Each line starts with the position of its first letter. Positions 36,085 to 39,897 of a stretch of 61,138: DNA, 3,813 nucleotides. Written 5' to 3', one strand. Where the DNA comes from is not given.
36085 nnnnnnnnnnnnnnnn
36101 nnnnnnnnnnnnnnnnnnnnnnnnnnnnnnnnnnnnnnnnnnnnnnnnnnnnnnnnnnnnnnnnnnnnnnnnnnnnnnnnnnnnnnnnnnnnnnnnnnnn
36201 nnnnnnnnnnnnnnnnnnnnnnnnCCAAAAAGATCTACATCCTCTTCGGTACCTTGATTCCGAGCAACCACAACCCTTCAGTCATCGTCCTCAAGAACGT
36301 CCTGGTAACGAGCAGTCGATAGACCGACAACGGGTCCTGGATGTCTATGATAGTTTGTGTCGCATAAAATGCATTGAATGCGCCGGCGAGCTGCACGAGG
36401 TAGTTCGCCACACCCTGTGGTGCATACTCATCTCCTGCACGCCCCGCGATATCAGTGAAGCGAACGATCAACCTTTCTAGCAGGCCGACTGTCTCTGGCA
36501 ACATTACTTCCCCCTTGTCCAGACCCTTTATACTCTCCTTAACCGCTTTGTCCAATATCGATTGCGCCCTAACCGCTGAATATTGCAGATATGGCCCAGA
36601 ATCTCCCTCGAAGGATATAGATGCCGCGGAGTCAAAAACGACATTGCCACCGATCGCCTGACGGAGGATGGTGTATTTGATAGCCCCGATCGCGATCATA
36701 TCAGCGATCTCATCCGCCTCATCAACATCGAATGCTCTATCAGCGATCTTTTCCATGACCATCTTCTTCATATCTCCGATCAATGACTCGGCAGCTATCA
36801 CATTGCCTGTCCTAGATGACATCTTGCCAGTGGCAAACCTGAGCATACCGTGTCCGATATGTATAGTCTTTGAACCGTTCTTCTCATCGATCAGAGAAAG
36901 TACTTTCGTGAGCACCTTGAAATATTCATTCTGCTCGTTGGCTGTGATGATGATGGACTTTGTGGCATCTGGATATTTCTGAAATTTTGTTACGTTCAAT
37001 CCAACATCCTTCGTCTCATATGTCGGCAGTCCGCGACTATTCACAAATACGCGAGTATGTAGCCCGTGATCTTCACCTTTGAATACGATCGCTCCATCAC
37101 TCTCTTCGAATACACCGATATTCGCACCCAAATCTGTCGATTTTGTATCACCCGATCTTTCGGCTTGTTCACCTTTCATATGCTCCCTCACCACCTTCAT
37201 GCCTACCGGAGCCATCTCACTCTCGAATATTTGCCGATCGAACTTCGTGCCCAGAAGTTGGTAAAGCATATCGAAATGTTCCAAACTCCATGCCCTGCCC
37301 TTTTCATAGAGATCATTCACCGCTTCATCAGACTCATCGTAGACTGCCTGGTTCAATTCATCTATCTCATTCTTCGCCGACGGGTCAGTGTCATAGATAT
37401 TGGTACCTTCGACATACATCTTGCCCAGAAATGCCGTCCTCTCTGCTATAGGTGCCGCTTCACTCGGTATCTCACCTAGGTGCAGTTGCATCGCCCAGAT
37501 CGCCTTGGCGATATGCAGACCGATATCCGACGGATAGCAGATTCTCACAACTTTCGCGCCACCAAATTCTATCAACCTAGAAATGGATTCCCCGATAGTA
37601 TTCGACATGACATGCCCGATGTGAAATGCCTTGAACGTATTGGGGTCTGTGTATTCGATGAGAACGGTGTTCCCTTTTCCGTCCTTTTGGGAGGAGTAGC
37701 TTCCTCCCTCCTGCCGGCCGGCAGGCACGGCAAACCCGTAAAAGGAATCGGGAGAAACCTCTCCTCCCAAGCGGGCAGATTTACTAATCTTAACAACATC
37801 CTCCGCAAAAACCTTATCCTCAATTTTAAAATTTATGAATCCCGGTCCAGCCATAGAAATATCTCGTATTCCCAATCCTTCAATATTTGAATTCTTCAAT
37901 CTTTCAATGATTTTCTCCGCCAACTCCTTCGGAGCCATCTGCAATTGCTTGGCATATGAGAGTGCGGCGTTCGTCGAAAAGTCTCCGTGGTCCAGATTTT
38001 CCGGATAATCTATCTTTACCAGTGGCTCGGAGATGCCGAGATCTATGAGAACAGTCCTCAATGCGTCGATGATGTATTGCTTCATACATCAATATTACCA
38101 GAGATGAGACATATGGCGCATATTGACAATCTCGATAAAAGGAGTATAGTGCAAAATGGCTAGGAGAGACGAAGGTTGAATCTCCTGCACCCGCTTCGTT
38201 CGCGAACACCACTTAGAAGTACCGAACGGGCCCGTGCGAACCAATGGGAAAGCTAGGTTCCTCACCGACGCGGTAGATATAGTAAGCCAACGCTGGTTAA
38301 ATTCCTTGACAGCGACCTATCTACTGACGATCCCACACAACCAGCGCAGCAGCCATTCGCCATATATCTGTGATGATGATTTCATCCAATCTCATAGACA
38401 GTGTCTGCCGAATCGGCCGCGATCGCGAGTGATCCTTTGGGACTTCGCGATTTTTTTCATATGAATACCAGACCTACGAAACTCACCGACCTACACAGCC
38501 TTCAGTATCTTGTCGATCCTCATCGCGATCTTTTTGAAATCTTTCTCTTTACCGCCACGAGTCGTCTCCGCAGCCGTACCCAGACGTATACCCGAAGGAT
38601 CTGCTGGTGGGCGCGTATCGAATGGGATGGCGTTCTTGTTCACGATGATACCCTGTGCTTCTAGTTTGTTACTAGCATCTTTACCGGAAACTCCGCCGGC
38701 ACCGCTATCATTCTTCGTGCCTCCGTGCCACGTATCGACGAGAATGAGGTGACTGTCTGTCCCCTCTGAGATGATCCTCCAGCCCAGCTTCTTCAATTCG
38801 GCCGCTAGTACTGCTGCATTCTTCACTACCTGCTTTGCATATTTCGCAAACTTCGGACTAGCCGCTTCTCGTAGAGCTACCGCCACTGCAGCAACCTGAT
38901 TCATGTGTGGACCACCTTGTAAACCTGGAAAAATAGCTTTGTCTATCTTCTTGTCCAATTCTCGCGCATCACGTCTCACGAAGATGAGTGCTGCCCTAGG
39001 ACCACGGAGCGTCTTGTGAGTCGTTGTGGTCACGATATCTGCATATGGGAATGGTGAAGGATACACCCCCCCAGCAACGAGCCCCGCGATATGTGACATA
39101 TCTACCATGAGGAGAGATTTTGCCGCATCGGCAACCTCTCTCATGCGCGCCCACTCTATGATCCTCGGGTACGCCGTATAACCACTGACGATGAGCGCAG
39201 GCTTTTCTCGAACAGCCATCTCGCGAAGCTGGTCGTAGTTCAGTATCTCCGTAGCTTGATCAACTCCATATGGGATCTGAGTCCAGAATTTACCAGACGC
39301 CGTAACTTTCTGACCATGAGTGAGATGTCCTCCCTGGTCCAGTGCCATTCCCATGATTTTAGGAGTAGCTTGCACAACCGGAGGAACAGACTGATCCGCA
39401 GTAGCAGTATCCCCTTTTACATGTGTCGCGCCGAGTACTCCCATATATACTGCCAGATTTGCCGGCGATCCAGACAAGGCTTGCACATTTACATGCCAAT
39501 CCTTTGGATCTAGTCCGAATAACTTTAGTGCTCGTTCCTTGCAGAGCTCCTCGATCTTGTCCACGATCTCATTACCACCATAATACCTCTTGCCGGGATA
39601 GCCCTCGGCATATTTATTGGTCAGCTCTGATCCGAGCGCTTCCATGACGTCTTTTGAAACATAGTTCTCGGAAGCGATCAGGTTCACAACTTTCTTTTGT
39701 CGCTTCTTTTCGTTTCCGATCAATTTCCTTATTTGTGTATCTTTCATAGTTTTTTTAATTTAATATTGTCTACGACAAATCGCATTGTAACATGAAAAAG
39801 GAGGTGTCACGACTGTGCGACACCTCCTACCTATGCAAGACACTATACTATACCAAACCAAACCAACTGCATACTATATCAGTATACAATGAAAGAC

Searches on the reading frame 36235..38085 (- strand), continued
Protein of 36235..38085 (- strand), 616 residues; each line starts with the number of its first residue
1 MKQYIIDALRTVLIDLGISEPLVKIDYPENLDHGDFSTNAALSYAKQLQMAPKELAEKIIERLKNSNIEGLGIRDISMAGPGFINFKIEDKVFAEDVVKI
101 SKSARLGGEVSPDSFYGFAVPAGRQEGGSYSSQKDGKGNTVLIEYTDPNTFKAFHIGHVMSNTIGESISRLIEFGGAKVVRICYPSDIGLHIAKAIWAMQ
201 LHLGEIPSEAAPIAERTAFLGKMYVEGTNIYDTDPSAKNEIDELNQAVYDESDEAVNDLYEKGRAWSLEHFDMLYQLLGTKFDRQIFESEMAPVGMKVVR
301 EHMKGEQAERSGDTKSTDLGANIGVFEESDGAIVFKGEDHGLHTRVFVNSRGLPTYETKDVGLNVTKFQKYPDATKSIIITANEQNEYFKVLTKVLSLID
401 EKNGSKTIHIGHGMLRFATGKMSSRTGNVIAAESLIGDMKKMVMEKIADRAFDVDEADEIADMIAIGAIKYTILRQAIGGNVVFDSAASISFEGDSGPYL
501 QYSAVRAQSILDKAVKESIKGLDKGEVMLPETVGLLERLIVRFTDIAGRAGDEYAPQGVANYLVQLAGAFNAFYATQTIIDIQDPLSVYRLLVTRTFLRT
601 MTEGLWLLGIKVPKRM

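Call 96: find_encoding_contigs(protein=P0085, flank=10000, max_places=1)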
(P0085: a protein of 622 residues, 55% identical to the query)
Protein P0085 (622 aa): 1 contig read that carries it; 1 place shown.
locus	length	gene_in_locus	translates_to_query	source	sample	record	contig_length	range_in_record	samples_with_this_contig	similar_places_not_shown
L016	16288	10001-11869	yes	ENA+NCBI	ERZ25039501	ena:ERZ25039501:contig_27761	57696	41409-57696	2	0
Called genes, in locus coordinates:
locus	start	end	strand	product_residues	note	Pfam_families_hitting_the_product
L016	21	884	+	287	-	PF00763:THF_DHG_CYH, PF02882:THF_DHG_CYH_C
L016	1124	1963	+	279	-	PF04402:SIMPL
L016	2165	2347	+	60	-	PF00584:SecE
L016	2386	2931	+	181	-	PF02357:NusG, PF00467:KOW (weak)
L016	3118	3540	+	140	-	PF03946:Ribosomal_L11_N, PF00298:Ribosomal_L11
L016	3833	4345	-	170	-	PF00186:DHFR_1, PF01872:RibD_C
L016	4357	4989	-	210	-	PF06559:DCD_N, PF22769:DCD, PF00692:dUTPase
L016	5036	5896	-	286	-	PF00303:Thymidylat_synt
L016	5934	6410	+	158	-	PF00383:dCMP_cyt_deam_1, PF14437:MafB19-deam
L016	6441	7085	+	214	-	PF01712:dNK (faint), PF02223:Thymidylate_kin, PF13521:AAA_28 (weak)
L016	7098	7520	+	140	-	PF00692:dUTPase, PF22769:DCD (weak)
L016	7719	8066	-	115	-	-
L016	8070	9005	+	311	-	PF00464:SHMT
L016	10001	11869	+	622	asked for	PF03485:Arg_tRNA_synt_N, PF00750:tRNA-synt_1d, PF05746:DALR_1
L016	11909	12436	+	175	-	PF00133:tRNA-synt_1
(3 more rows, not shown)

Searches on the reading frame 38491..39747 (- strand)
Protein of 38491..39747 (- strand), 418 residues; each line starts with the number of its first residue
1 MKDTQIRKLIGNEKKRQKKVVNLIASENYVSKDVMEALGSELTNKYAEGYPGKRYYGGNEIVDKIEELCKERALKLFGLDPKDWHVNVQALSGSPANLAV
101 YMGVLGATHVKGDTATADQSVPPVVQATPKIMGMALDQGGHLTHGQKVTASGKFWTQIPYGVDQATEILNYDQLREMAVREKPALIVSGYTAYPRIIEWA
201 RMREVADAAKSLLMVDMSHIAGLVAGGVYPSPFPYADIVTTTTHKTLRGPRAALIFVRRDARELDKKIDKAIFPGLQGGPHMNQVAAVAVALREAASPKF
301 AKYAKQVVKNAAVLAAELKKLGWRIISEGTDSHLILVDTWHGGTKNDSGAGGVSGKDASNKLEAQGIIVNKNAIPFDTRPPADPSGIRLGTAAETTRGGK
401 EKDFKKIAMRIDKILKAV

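Call 12: search_protein_families(library=pfam, proteins=[window:38491-39747:-])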
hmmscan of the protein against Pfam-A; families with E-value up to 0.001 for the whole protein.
window:38491-39747:- (418 aa): 1 family
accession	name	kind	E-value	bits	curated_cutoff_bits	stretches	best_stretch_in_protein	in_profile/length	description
PF00464.25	SHMT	-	3.5e-153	510.4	27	1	2-409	4-397/399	Serine hydroxymethyltransferase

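Call 36: search_solved_structures(query=window:38491-39747:-, show_alignments=1)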
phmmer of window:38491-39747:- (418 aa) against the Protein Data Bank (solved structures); distinct sequences matched with E-value up to 0.001: 88 (the best 60 are shown).
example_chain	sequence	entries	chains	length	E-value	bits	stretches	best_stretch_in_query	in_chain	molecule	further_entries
3pgy_A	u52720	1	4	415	7.3e-113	380.6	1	3-416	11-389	Serine hydroxymethyltransferase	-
8ssy_A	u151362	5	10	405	1.2e-112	379.9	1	3-415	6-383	Serine hydroxymethyltransferase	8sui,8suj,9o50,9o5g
9boh_A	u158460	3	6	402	1.2e-112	379.9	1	3-415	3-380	Serine hydroxymethyltransferase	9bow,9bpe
2dkj_A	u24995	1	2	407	1.2e-112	379.9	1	3-415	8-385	serine hydroxymethyltransferase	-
10yn_A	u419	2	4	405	3e-112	378.6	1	3-415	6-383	Serine hydroxymethyltransferase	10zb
2vmv_A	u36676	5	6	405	2e-111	375.9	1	2-417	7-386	SERINE HYDROXYMETHYLTRANSFERASE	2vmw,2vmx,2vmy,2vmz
1kkj_A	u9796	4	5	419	4.1e-111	374.9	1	2-417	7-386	Serine Hydroxymethyltransferase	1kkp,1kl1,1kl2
5z0y_A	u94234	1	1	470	4.7e-111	374.7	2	127-415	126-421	Serine hydroxymethyltransferase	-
2vi8_A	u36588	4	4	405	5e-111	374.6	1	2-417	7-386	SERINE HYDROXYMETHYLTRANSFERASE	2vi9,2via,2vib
2vgs_A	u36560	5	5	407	9.1e-111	373.7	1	2-417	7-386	SERINE HYDROXYMETHYLTRANSFERASE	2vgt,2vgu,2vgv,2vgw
2w7d_A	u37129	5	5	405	1.2e-110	373.4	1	2-417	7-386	SERINE HYDROXYMETHYLTRANSFERASE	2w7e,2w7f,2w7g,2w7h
1yjs_A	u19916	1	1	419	1.4e-110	373.1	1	2-417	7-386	SERINE HYDROXYMETHYLTRANSFERASE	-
1yjy_A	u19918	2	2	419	2.7e-110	372.2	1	2-417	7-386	SERINE HYDROXYMETHYLTRANSFERASE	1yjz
2vmn_A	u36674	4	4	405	4.8e-110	371.3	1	2-417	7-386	SERINE HYDROXYMETHYLTRANSFERASE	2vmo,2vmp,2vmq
2vmr_A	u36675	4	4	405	6e-110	371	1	2-417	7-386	SERINE HYDROXYMETHYLTRANSFERASE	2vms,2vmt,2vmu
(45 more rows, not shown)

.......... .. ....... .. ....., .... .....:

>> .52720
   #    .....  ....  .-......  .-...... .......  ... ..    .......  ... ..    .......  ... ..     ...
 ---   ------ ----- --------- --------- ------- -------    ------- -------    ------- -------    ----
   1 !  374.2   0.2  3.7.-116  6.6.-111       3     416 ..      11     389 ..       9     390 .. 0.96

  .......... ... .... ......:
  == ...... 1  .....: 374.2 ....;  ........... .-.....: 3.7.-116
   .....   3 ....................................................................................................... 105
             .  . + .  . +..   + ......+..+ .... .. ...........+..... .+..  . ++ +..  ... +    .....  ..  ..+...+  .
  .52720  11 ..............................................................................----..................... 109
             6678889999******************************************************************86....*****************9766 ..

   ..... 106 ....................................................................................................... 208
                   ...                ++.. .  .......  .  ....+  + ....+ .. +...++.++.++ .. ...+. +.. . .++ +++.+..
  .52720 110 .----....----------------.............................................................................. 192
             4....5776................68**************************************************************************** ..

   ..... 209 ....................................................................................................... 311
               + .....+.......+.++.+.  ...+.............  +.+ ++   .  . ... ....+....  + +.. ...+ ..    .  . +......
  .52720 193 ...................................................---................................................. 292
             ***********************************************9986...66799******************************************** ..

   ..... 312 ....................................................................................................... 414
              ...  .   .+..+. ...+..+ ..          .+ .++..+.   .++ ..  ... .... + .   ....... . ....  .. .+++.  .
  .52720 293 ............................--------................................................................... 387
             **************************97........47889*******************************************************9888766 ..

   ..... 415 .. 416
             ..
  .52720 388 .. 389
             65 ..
